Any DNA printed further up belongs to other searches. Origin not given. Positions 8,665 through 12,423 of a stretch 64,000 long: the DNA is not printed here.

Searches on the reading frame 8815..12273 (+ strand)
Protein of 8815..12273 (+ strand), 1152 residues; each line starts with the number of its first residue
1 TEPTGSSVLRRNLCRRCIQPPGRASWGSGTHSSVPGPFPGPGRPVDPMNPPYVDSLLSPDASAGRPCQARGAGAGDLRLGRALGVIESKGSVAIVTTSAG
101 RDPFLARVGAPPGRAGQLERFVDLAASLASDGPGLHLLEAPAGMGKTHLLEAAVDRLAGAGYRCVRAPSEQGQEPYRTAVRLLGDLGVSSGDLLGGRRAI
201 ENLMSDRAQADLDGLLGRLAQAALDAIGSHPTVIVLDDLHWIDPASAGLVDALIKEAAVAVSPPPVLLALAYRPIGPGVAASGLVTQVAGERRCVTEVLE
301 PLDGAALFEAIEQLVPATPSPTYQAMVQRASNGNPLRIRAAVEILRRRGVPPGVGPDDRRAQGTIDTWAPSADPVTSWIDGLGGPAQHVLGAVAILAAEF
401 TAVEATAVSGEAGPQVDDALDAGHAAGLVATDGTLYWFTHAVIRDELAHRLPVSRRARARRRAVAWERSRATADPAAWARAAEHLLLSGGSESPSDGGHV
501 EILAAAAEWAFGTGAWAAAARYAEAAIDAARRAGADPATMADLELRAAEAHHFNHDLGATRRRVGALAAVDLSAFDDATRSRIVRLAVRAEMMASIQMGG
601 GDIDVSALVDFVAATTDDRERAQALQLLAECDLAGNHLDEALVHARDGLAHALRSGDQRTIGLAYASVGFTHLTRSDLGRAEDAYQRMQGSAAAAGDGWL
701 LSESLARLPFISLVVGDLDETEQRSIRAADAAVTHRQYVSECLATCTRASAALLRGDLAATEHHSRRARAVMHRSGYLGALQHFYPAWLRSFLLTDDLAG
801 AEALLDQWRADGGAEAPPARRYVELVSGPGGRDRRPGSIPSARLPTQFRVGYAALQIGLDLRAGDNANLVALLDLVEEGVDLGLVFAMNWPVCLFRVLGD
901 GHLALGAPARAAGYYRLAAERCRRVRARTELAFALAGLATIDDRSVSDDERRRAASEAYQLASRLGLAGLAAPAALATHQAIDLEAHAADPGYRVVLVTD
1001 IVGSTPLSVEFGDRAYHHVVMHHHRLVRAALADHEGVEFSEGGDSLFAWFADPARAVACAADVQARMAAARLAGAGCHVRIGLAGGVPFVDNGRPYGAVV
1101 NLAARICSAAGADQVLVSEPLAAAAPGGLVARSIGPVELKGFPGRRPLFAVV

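Call 37: search_protein_families(library=pfam, proteins=[window:8815-12273:+], max_evalue=0.00001)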
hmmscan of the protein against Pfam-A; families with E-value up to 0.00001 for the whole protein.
window:8815-12273:+ (1152 aa): 1 family
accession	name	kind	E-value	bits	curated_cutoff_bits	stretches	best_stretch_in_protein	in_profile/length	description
PF13191.12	AAA_16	-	1.5e-15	58.5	32.6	1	111-258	2-160/167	AAA ATPase domain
